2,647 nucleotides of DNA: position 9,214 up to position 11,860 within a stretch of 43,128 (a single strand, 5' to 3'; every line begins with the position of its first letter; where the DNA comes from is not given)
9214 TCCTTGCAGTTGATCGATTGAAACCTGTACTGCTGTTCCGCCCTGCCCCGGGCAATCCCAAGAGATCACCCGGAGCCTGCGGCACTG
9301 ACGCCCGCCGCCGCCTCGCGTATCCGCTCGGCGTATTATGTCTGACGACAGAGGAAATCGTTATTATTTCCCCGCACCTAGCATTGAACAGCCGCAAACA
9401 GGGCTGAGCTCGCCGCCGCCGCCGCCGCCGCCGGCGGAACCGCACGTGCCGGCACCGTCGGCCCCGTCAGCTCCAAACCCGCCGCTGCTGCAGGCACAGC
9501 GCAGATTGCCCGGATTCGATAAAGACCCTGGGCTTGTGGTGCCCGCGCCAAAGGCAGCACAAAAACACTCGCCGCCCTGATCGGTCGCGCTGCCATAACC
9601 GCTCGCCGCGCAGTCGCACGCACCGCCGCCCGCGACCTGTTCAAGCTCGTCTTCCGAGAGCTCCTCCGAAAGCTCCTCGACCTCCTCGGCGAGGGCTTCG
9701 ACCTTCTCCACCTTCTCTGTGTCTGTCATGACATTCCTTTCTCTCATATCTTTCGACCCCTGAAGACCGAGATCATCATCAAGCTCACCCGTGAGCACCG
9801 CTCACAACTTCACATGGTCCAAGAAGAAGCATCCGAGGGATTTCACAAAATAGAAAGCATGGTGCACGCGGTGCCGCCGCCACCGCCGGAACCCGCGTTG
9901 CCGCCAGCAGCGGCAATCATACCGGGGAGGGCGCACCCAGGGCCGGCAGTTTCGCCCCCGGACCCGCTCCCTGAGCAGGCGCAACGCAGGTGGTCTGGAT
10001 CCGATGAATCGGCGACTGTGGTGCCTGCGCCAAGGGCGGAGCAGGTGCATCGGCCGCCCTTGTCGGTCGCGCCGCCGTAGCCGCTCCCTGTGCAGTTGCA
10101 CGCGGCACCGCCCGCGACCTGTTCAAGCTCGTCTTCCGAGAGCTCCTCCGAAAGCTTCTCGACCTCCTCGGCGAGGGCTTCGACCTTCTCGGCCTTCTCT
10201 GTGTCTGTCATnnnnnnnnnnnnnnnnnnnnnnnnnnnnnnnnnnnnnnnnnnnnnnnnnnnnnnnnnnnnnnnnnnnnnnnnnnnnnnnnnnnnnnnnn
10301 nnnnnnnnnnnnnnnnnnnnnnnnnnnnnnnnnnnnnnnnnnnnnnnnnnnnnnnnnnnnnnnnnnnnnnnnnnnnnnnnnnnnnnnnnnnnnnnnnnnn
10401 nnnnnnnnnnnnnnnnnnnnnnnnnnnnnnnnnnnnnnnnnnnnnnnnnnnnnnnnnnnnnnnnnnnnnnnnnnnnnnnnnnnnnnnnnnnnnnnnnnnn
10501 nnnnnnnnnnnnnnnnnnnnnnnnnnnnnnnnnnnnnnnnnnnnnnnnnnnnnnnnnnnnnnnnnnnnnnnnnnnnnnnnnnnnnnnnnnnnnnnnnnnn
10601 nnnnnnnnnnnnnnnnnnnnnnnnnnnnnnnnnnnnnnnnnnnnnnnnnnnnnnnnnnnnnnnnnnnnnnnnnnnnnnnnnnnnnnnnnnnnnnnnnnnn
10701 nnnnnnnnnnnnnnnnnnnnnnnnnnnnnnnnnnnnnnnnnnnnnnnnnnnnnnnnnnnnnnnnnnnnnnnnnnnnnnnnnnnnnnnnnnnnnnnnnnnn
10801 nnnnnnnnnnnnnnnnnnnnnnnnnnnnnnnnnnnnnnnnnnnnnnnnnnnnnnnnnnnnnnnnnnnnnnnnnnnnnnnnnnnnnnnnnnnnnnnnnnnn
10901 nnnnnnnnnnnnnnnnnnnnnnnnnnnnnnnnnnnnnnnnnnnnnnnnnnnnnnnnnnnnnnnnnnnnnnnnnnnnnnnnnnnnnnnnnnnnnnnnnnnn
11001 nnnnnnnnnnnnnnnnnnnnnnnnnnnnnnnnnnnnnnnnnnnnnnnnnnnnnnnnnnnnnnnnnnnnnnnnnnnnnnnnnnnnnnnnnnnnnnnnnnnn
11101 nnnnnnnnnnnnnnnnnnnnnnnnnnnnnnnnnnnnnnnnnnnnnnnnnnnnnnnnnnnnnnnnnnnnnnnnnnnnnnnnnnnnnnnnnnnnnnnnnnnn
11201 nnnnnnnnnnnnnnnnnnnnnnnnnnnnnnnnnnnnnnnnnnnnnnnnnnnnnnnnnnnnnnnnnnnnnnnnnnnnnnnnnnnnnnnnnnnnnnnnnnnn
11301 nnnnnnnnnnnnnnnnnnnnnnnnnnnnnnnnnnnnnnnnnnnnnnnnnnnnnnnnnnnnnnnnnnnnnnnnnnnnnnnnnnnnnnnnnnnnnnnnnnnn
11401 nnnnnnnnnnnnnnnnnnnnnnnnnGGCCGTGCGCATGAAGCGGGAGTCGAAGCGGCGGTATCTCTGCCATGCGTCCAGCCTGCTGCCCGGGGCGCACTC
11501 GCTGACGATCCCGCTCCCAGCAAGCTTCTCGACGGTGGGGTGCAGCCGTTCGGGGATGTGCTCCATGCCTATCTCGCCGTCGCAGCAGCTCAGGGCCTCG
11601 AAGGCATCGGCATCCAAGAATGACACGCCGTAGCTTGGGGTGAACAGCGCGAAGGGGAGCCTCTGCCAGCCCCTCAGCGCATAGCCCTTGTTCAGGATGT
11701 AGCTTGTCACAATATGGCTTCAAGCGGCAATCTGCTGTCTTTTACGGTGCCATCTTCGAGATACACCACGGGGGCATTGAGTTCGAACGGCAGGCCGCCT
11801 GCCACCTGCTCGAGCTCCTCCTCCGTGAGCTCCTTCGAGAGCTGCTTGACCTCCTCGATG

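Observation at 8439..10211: Five paralogous cores share a fixed triple Cys-X-Cys architecture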

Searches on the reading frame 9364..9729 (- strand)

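Call 5: search_protein_families(library=ncbifam, proteins=[window:9364-9729:-], max_evalue=0.01)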
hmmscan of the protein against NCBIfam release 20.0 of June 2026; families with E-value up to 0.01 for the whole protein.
window:9364-9729:- (121 aa): 4 families
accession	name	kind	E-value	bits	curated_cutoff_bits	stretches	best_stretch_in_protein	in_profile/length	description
NF038167.1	cyan_ocin_like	subfamily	0.00022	21.4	32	1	19-66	6-54/72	CTB family bacteriocin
TIGR04149.1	GG_sam_targ_CFB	domain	0.0011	18.9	25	1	19-49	11-42/43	TIGR04149 family rSAM-modified RiPP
NF000539.0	plantaricin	subfamily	0.0012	19.2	29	1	15-52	15-54/69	plantaricin C family lantibiotic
TIGR03798.1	leader_Nif11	subfamily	0.009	16.2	32.3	0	14-35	45-68/68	Nif11-like leader peptide family RiPP precursor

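Call 6: search_protein_families(library=pfam, proteins=[window:9364-9729:-], max_evalue=0.01)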
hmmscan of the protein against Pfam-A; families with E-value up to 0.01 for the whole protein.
window:9364-9729:- (121 aa): 0 families

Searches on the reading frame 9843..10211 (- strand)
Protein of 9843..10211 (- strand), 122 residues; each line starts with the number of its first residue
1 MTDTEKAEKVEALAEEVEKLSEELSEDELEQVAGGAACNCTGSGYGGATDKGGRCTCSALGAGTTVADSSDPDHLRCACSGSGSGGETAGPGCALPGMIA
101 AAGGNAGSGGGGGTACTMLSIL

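Call 5: search_protein_families(library=ncbifam, proteins=[window:9843-10211:-], max_evalue=0.01)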
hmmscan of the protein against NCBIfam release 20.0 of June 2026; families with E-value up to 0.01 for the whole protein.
window:9843-10211:- (122 aa): 4 families
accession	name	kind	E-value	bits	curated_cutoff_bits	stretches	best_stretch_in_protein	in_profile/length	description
TIGR04149.1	GG_sam_targ_CFB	domain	6e-05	22.9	25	1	19-49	11-42/43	TIGR04149 family rSAM-modified RiPP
NF000539.0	plantaricin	subfamily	0.00022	21.6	29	1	16-59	16-61/69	plantaricin C family lantibiotic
NF038167.1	cyan_ocin_like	subfamily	0.00096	19.3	32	1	20-45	7-32/72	CTB family bacteriocin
TIGR03798.1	leader_Nif11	subfamily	0.0078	16.4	32.3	0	14-35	45-68/68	Nif11-like leader peptide family RiPP precursor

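Call 6: search_protein_families(library=pfam, proteins=[window:9843-10211:-], max_evalue=0.01)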
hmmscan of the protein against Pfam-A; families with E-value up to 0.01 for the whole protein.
window:9843-10211:- (122 aa): 0 families

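Call 38: search_protein_representatives(alignment_id=A2)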
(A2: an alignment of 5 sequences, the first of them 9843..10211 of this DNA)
Query: 5 sequences, 98 profile positions. Proteins with E-value up to 0.001 (for the whole library): 288; up to 1e-10: 16; up to 1e-30: 2. The best 150 are listed.
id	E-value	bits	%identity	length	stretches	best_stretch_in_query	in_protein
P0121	3.5e-38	146.0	-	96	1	1-97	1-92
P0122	1.2e-34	134.7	-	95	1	1-90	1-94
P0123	6.5e-28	113.1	-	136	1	1-97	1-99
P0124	5.8e-23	97.2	-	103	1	1-87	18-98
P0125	2.0e-19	85.9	-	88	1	1-88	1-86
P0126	2.8e-16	75.7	-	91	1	1-86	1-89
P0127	3.8e-16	75.3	-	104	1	1-90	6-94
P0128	4.1e-14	68.8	-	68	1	1-48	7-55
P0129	2.1e-13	66.5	-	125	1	11-89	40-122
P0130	4.5e-12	62.2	-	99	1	5-86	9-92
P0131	9.8e-12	61.2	-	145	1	8-90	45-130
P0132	2.4e-11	59.9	-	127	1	21-87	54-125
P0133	3.1e-11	59.6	-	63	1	1-50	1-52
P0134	3.5e-11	59.4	-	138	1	15-90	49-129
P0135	4.0e-11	59.2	-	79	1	1-85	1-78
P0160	4.2e-09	52.7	-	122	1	21-88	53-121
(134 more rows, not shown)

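Call 41: find_homologous_proteins(query=P0160, max_evalue=0.001)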
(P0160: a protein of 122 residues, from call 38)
Query P0160 (122 aa): 59 proteins with E <= 0.001 among 93 candidates.
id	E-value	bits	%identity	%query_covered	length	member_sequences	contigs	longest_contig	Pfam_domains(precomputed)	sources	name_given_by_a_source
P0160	2.0e-73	262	100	100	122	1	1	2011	PF07862.17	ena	-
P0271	3.8e-37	145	63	99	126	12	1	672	PF07862.17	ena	-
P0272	5.3e-37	145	59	100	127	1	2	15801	PF07862.17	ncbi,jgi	jgi:predicted ribosomally synthesized peptide with nif11-like leader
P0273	3.2e-35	139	60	100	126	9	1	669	PF07862.17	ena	-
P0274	6.4e-34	135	58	98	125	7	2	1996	PF07862.17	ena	-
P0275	1.5e-33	134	63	98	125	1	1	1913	PF07862.17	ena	-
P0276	2.7e-33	133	60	100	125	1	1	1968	PF07862.17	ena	-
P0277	3.2e-33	133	57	100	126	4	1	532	PF07862.17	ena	-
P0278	7.5e-33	131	58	99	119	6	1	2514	PF07862.17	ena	-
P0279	4.5e-32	129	57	100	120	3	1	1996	PF07862.17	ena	-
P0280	9.1e-32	128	57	100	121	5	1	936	PF07862.17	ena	-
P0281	7.9e-31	125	62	81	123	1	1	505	PF07862.17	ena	-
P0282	8.6e-31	125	60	97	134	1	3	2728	PF07862.17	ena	-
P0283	1.2e-30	124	55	98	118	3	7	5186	PF07862.17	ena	-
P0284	1.3e-29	121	59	80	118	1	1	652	PF07862.17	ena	-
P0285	3.0e-29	120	56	100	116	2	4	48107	PF07862.17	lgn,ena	-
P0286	1.1e-28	118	56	100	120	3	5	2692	PF07862.17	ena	-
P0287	1.4e-28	118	55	100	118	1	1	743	PF07862.17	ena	-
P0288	1.7e-28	117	57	99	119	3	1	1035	PF07862.17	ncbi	-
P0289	3.3e-28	116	57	100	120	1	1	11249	PF07862.17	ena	-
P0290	9.7e-28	115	55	100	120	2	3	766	PF07862.17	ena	-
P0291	3.0e-27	113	53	97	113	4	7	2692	PF07862.17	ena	-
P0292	3.2e-27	113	57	98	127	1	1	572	PF07862.17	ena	-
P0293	4.0e-27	113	55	100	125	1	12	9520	PF07862.17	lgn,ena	-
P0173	5.9e-27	112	55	97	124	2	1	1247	PF07862.17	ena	-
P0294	9.3e-27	112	51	98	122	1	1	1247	PF07862.17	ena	-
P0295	5.3e-24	103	50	100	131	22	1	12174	PF07862.17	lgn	-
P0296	9.5e-24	102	50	99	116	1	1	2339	PF07862.17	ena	-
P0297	1.8e-23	101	53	98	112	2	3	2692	PF07862.17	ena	-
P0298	4.5e-23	100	50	97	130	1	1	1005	PF07862.17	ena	-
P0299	8.5e-22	96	41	98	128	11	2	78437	-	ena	-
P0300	1.0e-21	95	50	97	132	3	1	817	PF07862.17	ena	-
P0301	1.3e-21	95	49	100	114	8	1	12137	PF07862.17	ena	-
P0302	1.8e-21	95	48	100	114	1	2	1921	PF07862.17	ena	-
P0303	2.3e-21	94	48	100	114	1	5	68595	PF07862.17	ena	-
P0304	1.7e-20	92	45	100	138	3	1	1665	PF07862.17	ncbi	-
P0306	2.0e-19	88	46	99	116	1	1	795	PF07862.17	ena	-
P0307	5.9e-19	87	48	100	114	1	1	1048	PF07862.17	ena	-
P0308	6.0e-19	87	48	97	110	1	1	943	PF07862.17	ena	-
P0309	6.6e-19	86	47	100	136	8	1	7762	PF07862.17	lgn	-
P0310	1.4e-18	85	46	98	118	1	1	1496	PF07862.17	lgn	-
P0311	4.5e-18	84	46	98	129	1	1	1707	PF07862.17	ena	-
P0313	2.2e-17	81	45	99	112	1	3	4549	PF07862.17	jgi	-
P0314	3.7e-17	81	46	98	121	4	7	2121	PF07862.17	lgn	-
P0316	9.8e-16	76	56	67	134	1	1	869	PF07862.17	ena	-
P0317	3.3e-15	74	62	56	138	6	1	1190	PF07862.17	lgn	-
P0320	3.6e-13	68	41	97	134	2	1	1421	PF07862.17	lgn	-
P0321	1.1e-12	66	57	61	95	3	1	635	PF07862.17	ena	-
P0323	2.9e-11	62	41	96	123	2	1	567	PF07862.17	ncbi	-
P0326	6.3e-9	54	41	77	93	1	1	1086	PF07862.17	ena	-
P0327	4.2e-8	52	44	52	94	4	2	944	PF07862.17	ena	-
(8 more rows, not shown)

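Call 45: find_encoding_contigs(protein=P0303, flank=8000, max_places=2)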
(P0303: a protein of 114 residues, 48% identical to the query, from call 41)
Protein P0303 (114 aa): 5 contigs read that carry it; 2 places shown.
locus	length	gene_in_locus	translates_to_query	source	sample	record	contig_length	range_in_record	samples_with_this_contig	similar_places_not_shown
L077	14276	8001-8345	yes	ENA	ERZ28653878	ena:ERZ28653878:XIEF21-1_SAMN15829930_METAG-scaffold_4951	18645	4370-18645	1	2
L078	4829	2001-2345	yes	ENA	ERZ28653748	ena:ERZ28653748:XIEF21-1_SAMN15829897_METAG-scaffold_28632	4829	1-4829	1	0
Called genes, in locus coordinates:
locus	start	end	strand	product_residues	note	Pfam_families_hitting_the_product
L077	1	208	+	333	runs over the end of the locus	PF12127:FloA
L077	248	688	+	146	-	PF27722:YqfB (faint)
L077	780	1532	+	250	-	PF00072:Response_reg, PF04397:LytTR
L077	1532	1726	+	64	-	-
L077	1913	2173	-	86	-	PF13302:Acetyltransf_3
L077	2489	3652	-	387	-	PF00266:Aminotran_5, PF01212:Beta_elim_lyase (weak)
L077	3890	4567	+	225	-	PF00440:TetR_N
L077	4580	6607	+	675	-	PF00753:Lactamase_B, PF12706:Lactamase_B_2 (faint), PF14863:Alkyl_sulf_dimr, PF14864:Alkyl_sulf_C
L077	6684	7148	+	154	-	PF07007:LprI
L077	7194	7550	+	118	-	PF07862:Nif11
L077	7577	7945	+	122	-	PF07862:Nif11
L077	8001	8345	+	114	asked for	PF07862:Nif11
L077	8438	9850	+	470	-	PF04055:Radical_SAM, PF13353:Fer4_12 (weak)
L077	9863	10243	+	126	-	PF07862:Nif11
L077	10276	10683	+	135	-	PF07862:Nif11 (weak)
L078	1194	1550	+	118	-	PF07862:Nif11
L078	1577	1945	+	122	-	PF07862:Nif11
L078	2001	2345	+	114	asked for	PF07862:Nif11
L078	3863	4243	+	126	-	PF07862:Nif11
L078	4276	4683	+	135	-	PF07862:Nif11 (weak)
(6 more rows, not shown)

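Call 46: find_encoding_contigs(protein=P0299, flank=8000, max_places=2)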
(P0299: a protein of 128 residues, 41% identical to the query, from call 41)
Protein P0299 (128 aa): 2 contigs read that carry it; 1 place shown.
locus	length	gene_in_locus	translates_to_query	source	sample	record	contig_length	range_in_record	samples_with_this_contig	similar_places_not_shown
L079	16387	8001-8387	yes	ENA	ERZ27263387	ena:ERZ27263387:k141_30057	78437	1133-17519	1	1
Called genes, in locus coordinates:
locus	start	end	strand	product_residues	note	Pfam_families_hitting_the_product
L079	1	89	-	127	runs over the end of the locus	PF13630:SdpI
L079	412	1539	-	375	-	-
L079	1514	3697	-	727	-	PF00664:ABC_membrane, PF00005:ABC_tran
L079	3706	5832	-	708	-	PF03412:Peptidase_C39, PF13529:Peptidase_C39_2 (weak), PF00664:ABC_membrane, PF00005:ABC_tran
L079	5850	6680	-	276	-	-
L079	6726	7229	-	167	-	PF07638:Sigma70_ECF (faint), PF04542:Sigma70_r2, PF08281:Sigma70_r4_2, PF04545:Sigma70_r4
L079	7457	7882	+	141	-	-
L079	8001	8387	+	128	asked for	-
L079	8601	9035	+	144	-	-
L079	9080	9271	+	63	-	-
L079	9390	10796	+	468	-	PF04055:Radical_SAM, PF13353:Fer4_12 (weak)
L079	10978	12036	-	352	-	PF08240:ADH_N, PF16912:Glu_dehyd_C, PF01262:AlaDh_PNT_C (weak), PF00107:ADH_zinc_N, PF13602:ADH_zinc_N_2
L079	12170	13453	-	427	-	PF09861:Lar_N, PF04015:DUF362 (weak)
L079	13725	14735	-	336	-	PF00356:LacI, PF13407:Peripla_BP_4 (faint), PF13377:Peripla_BP_3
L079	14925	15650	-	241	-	PF03009:GDPD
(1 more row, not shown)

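Call 75: list_cluster_members(proteins=[P0272, P0288, P0304, P0323, P0005, P0008, P0024, P0038])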
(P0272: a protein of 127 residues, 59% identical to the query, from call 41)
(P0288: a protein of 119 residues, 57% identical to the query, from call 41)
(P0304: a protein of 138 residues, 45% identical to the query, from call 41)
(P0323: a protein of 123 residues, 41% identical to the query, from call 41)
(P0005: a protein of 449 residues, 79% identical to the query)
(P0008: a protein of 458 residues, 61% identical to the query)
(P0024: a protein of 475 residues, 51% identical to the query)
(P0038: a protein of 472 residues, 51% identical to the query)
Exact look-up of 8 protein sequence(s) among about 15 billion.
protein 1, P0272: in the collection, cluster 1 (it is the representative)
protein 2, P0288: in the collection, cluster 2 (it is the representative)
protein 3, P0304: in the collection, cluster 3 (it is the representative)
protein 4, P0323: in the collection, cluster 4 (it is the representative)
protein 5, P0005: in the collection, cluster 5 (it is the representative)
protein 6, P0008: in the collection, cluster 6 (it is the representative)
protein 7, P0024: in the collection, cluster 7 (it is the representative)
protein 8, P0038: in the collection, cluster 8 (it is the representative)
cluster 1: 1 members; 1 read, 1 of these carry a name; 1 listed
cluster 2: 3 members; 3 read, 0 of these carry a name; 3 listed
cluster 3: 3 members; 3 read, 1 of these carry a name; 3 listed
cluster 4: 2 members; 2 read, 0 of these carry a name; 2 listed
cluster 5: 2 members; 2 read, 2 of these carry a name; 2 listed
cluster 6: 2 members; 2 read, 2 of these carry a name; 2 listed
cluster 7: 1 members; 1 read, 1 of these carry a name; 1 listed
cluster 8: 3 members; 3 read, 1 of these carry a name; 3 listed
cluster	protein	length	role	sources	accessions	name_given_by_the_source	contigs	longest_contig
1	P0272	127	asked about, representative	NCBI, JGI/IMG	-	predicted ribosomally synthesized peptide with nif11-like leader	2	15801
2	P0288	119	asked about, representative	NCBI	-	-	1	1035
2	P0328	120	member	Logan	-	-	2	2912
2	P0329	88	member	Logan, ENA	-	-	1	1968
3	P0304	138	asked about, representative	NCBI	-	-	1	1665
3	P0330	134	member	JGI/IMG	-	predicted ribosomally synthesized peptide with nif11-like leader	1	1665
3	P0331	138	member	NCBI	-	-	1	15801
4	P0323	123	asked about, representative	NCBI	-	-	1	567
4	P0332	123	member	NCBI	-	-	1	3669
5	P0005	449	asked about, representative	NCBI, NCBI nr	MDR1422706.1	MAG: radical SAM protein [Coriobacteriales bacterium] | radical SAM protein [Coriobacteriales bacterium]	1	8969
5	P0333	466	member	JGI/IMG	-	radical SAM protein with 4Fe4S-binding SPASM domain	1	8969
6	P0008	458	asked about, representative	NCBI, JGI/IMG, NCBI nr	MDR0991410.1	MAG: radical SAM protein [Ruminococcus sp.] | radical SAM protein with 4Fe4S-binding SPASM domain | radical SAM protein [Ruminococcus sp.]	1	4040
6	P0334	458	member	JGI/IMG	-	radical SAM protein with 4Fe4S-binding SPASM domain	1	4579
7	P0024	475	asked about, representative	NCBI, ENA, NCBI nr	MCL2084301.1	MAG: radical SAM protein [Oscillospiraceae bacterium] | radical SAM protein [Oscillospiraceae bacterium]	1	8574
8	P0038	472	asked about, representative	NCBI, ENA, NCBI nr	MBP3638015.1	MAG: radical SAM protein [Clostridia bacterium] | radical SAM protein [Clostridia bacterium]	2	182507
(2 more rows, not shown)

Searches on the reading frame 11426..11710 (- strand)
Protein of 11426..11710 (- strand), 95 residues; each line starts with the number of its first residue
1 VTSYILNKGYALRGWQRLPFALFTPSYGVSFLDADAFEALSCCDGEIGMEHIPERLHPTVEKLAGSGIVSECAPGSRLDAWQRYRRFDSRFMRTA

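Call 61: search_protein_families(library=pfam, proteins=[window:11426-11710:-], max_evalue=1)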
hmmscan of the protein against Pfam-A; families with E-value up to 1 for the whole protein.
seq(95 aa): 0 families

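Call 72: predict_structure(alignment_id=A3)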
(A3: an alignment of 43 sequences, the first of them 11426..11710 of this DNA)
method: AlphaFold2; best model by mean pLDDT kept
length: 95 residues; sequences in the alignment: 43
mean_pLDDT: 84.0   pTM: 0.71
mean pLDDT of the five models: 84.0, 82.4, 82.0, 79.8, 77.8
residues with pLDDT >= 90: 30; 70-90: 53; 50-70: 8; < 50: 4
segments of 3 or more residues with pLDDT < 50: 92-95
pLDDT, mean of each block of 10 residues (from residue 1): 89 78 86 89 88 91 92 86 77 45
secondary structure, 60 per line:
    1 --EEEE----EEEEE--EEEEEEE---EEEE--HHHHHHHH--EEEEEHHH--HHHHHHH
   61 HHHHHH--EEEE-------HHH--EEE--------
elements in order: E3-6 E11-15 E18-24 E28-31 H34-41 E44-48 H54-66 E69-72 E85-87

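Call 74: fold_search(model_id=the predicted structure, library=pdb)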
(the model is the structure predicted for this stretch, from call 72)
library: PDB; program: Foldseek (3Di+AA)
matches with E <= 10: 164; with E <= 0.001: 0
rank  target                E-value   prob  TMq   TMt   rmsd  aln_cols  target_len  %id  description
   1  5v1s_B                7.3e-02  0.82  0.43  0.12   7.0        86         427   14  Crystal structure of Streptococcus suis SuiB bound to S-adenosylmethionine (released 2017-08-30)
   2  4bs9                  1.5e-01  0.94  0.56  0.09   3.7        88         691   16  Structure of the heterocyclase TruD (released 2013-11-06)
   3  5v1v_A                2.2e-01  0.87  0.52  0.55   4.2        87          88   11  TbiB1 in Complex with the TbiA(alpha) Leader Peptide (released 2018-09-05)
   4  5v1q_B                2.3e-01  0.54  0.42  0.11   7.2        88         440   12  Crystal structure of Streptococcus suis SuiB (released 2017-08-30)
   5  5v1s_A                4.2e-01  0.47  0.38  0.10   5.6        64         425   14  Crystal structure of Streptococcus suis SuiB bound to S-adenosylmethionine (released 2017-08-30)
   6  7vzq_B                4.8e-01  0.20  0.37  0.08  10.0        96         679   10  The structure of GdmN V24Y/G157A/R158A/G188R mutant in complex with carbamoyl adenylate intermediate (released 2022-11-16)
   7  5v1t_A                5.1e-01  0.47  0.40  0.11   5.4        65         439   14  Crystal structure of Streptococcus suis SuiB bound to precursor peptide SuiA (released 2017-08-30)
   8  8vpo                  6.2e-01  0.54  0.47  0.13   4.5        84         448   14  X-Ray Crystal Structure of TigE from Paramaledivibacter caminithermalis (released 2024-02-07)
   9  4v1t_A                7.1e-01  0.60  0.53  0.09   3.8        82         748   16  Heterocyclase in complex with substrate and Cofactor (released 2015-01-14)
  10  4v1t_B                7.6e-01  0.72  0.58  0.09   3.5        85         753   15  Heterocyclase in complex with substrate and Cofactor (released 2015-01-14)
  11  5v1q_A                8.1e-01  0.33  0.36  0.10   6.2        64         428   14  Crystal structure of Streptococcus suis SuiB (released 2017-08-30)
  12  7bkb_E                8.1e-01  0.03  0.20  0.05  13.3       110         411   12  Formate dehydrogenase - heterodisulfide reductase - formylmethanofuran dehydrogenase complex from Methanospirillum hun (released 2021-09-29)
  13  7vzq_A                8.6e-01  0.23  0.41  0.08   6.4        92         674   11  The structure of GdmN V24Y/G157A/R158A/G188R mutant in complex with carbamoyl adenylate intermediate (released 2022-11-16)
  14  4v1v_B                1.1e+00  0.60  0.58  0.09   3.4        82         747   16  Heterocyclase in complex with substrate and Cofactor (released 2015-01-14)
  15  9s2t                  1.1e+00  0.44  0.51  0.10   3.9        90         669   17  Carbamoyl transferase NovN involved in Novobiocin biosynthesis (released 2025-07-30)
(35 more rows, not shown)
